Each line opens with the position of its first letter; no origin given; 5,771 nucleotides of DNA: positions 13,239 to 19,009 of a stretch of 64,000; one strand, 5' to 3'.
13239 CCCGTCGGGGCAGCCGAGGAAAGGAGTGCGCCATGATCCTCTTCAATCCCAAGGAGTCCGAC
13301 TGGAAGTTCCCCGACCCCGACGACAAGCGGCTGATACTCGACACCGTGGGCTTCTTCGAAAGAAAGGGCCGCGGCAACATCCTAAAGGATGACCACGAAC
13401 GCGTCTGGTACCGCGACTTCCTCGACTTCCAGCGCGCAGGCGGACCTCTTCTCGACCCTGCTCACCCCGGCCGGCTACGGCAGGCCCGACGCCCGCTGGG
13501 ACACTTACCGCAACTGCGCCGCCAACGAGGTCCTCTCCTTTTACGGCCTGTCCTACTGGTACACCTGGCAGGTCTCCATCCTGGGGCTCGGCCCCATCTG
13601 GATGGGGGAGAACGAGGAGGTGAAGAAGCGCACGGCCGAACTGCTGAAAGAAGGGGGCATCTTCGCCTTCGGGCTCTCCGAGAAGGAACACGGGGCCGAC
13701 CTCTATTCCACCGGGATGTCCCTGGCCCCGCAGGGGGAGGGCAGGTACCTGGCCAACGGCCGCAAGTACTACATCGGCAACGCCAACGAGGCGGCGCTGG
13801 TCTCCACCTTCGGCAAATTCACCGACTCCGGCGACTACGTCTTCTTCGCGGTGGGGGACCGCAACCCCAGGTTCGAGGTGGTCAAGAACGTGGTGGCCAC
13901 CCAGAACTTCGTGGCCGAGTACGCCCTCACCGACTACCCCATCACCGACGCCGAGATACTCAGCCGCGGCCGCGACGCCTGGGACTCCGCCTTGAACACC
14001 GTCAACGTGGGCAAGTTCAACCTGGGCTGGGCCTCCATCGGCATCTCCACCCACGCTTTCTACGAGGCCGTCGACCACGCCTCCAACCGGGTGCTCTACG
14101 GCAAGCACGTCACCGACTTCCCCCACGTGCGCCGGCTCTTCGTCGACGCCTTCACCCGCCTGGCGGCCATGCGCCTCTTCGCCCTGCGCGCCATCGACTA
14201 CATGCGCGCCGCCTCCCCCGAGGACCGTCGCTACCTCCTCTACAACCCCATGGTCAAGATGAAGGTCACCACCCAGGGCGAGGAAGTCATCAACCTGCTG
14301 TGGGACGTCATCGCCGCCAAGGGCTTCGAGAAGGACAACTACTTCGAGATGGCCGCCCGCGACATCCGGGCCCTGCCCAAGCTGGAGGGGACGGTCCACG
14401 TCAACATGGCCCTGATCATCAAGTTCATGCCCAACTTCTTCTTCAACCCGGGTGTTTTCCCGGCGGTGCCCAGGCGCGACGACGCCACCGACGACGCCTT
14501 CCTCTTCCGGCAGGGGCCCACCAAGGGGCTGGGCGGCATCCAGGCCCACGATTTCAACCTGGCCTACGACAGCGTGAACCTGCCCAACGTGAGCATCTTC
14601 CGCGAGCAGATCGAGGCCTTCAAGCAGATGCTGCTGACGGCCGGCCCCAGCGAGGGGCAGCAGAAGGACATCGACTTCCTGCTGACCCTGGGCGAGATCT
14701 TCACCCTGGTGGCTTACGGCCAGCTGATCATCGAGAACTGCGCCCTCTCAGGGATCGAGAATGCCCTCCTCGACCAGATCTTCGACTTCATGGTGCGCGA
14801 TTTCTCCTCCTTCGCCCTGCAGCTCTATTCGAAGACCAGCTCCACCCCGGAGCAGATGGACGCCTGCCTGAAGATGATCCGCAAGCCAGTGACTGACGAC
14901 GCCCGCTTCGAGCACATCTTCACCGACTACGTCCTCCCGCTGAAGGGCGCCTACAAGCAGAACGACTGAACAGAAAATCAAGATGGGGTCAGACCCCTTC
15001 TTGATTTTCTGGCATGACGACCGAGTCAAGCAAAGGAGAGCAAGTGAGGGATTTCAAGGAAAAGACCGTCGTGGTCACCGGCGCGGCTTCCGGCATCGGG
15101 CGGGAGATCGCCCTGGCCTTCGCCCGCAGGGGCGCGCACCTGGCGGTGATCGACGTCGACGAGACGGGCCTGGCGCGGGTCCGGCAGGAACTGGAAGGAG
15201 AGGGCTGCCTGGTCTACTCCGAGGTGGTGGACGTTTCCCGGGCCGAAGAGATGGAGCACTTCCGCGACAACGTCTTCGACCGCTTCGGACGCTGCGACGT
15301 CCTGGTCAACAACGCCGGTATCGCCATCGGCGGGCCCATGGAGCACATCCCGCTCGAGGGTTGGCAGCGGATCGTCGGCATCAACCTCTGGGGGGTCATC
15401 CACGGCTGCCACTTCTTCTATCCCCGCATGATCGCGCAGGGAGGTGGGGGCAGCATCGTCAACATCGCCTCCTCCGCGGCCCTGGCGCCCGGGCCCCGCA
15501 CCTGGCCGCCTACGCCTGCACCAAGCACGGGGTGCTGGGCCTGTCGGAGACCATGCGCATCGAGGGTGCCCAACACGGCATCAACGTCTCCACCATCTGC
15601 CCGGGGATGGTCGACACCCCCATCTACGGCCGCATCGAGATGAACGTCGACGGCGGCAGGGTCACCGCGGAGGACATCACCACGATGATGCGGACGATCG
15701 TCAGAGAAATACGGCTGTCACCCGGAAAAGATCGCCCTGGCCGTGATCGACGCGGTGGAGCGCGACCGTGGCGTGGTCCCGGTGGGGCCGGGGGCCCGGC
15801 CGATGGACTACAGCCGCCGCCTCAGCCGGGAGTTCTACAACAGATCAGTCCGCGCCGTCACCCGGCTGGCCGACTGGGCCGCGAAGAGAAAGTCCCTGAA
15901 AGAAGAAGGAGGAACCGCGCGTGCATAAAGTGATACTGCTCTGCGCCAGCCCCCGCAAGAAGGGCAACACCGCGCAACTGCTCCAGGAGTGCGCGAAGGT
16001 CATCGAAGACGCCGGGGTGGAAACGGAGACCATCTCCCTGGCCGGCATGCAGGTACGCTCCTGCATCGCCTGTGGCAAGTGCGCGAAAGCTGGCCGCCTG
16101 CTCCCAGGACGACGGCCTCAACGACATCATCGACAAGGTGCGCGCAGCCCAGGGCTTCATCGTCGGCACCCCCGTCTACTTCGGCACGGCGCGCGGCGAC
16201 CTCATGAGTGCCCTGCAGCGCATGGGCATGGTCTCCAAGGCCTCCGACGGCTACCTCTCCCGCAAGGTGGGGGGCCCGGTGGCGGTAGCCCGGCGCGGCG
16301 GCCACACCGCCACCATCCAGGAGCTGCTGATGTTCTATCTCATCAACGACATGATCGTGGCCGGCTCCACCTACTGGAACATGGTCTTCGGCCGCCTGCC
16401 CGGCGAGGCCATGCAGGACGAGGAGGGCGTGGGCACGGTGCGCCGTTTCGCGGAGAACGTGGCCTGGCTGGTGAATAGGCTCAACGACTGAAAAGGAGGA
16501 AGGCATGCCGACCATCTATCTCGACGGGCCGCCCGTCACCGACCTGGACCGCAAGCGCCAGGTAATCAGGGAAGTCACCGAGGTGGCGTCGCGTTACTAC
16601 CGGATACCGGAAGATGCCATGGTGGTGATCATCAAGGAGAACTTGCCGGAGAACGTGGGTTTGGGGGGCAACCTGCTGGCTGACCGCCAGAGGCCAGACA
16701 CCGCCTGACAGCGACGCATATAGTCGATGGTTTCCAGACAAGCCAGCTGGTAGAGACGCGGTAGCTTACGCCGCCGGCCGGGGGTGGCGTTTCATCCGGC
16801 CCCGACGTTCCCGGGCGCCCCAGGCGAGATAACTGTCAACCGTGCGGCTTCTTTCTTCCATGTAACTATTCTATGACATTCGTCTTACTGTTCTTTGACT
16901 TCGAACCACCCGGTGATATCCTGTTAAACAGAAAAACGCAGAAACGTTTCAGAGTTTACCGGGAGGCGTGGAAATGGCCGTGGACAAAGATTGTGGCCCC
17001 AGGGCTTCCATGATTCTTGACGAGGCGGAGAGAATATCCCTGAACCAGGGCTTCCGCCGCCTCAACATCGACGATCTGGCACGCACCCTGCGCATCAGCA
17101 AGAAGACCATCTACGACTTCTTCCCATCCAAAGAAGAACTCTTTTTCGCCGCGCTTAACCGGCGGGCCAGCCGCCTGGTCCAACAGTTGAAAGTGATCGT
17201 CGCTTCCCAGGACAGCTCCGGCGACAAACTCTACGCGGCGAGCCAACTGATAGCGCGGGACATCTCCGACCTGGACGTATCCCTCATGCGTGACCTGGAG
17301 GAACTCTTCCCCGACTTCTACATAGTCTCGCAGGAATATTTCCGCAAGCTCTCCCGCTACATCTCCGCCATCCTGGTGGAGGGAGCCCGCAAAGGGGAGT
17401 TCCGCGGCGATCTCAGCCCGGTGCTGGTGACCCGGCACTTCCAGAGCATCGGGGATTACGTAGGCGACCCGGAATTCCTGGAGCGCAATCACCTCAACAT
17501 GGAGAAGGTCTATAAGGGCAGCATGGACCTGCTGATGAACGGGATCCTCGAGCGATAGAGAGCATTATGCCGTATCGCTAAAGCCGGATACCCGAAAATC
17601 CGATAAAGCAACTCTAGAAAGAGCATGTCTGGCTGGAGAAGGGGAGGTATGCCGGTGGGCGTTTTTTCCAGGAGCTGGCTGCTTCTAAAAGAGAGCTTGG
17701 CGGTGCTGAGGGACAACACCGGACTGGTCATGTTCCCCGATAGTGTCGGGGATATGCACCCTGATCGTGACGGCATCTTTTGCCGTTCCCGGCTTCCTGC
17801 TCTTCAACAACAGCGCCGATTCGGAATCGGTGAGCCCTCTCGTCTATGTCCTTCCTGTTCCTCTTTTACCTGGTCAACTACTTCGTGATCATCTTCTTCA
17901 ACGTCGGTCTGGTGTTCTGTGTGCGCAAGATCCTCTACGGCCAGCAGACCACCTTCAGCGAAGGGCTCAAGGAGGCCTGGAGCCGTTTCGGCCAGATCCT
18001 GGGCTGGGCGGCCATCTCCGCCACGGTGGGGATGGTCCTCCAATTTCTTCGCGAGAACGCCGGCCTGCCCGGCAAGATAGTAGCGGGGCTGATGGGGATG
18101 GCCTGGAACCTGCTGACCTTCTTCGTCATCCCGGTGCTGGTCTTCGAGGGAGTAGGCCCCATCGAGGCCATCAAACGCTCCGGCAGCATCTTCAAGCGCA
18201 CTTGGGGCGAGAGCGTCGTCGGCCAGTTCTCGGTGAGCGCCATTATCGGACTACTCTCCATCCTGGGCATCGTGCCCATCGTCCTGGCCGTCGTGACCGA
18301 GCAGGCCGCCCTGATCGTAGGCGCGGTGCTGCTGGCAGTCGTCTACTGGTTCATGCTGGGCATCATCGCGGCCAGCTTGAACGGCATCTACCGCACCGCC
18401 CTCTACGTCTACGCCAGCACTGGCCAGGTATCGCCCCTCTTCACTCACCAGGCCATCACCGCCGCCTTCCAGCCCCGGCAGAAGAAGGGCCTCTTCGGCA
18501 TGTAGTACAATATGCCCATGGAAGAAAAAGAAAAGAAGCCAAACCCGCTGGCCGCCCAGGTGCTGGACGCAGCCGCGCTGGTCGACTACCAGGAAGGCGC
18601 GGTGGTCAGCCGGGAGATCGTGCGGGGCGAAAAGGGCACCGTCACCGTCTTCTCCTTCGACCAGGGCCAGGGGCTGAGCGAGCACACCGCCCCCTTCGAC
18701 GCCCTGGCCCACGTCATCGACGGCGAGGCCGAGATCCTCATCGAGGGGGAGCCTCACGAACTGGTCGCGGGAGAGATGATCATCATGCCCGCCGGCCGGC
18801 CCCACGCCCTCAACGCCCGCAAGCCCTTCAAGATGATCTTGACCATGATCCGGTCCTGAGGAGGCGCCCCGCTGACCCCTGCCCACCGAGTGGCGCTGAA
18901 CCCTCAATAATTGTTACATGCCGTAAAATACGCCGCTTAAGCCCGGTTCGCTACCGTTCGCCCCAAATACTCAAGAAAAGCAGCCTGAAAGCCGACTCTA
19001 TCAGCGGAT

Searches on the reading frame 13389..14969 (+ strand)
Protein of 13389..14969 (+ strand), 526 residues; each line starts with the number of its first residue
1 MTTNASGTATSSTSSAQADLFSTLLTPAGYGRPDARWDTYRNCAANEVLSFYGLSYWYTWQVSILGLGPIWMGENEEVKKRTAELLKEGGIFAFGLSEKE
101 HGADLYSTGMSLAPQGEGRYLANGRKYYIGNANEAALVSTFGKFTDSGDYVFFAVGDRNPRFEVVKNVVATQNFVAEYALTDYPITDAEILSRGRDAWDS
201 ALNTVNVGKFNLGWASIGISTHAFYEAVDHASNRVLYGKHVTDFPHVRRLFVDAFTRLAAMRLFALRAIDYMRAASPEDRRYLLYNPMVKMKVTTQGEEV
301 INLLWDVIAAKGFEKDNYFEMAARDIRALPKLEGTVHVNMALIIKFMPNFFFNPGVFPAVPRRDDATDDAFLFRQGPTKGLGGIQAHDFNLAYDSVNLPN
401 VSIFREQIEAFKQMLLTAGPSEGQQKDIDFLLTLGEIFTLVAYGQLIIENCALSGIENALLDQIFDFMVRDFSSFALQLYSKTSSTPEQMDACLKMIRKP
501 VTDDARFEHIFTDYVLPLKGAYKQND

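Call 9: search_protein_families(library=pfam, proteins=[window:13389-14969:+], max_evalue=0.001)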
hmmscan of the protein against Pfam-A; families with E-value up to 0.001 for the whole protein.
window:13389-14969:+ (526 aa): 2 families
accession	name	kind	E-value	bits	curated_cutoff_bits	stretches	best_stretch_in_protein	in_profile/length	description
PF00441.29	Acyl-CoA_dh_1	-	1.2e-19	71.4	22.4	1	198-345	4-147/150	Acyl-CoA dehydrogenase, C-terminal domain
PF02770.24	Acyl-CoA_dh_M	-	1.2e-06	29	33.3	1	93-164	1-75/97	Acyl-CoA dehydrogenase, middle domain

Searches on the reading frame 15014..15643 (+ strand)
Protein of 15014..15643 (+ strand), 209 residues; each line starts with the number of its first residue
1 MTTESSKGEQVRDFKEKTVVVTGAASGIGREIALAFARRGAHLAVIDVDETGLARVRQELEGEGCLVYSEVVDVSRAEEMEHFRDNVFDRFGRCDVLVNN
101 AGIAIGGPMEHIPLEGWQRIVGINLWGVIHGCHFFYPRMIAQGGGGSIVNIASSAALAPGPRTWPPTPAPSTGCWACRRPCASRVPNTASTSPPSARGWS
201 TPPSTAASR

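Call 10: search_protein_families(library=pfam, proteins=[window:15014-15643:+], max_evalue=0.001)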
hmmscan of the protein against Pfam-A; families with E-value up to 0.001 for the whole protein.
window:15014-15643:+ (209 aa): 3 families
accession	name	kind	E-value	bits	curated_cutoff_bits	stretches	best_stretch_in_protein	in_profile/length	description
PF00106.31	adh_short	-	2e-36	125.7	26.6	1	17-162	1-145/195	short chain dehydrogenase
PF13561.12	adh_short_C2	-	4.1e-29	102.3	27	1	23-160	1-137/236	Enoyl-(Acyl carrier protein) reductase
PF08659.16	KR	-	3.4e-07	30.8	22.6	1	18-124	2-112/180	KR domain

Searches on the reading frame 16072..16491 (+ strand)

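Call 10: search_protein_families(library=pfam, proteins=[window:16072-16491:+], max_evalue=0.001)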
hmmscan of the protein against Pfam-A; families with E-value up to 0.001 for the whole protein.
window:16072-16491:+ (139 aa): 1 family
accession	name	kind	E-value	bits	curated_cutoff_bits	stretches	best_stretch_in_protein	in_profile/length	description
PF03358.20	FMN_red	-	6.5e-15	55.5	24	1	8-104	53-147/152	NADPH-dependent FMN reductase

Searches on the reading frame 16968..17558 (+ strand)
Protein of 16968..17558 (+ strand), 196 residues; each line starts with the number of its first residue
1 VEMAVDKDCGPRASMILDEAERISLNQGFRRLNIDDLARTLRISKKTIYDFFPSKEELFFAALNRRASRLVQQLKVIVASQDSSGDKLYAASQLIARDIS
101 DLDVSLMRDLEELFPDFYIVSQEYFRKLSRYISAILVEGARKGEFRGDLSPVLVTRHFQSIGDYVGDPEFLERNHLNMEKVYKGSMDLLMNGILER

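Call 10: search_protein_families(library=pfam, proteins=[window:16968-17558:+], max_evalue=0.001)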
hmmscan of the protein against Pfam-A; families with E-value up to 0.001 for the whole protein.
window:16968-17558:+ (196 aa): 1 family
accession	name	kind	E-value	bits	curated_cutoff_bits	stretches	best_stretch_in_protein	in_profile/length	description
PF00440.29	TetR_N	-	1.9e-11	44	24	1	16-62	1-47/47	Bacterial regulatory proteins, tetR family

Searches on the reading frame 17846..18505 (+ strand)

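Call 10: search_protein_families(library=pfam, proteins=[window:17846-18505:+], max_evalue=0.001)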
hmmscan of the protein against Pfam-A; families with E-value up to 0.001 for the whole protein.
window:17846-18505:+ (219 aa): 2 families
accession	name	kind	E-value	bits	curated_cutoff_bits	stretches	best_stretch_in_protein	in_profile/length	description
PF19656.5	DUF6159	-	1.4e-49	169.2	27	1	2-194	5-201/204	Family of unknown function (DUF6159)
PF10110.14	GPDPase_memb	-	1.7e-05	24.2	29.6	1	93-183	184-280/321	Membrane domain of glycerophosphoryl diester phosphodiesterase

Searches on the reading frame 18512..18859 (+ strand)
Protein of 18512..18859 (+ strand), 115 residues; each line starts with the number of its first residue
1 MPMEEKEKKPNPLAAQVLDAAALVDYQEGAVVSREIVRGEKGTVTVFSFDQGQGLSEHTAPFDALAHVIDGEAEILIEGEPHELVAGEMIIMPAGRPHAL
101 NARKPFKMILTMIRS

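Call 10: search_protein_families(library=pfam, proteins=[window:18512-18859:+], max_evalue=0.001)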
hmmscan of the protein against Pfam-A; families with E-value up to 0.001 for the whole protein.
window:18512-18859:+ (115 aa): 4 families
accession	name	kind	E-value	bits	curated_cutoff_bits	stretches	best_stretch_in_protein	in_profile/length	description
PF07883.17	Cupin_2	-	7.1e-10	38.9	27.2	1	47-109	3-67/70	Cupin domain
PF02311.25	AraC_binding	-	2.1e-05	24.7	21.1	1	51-104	12-65/135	AraC-like ligand binding domain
PF05899.18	Cupin_3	-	2.5e-05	24.3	23.5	1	40-105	3-69/74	EutQ-like cupin domain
PF12852.13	Cupin_6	-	0.00032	20.9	26.7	1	64-102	36-76/183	Cupin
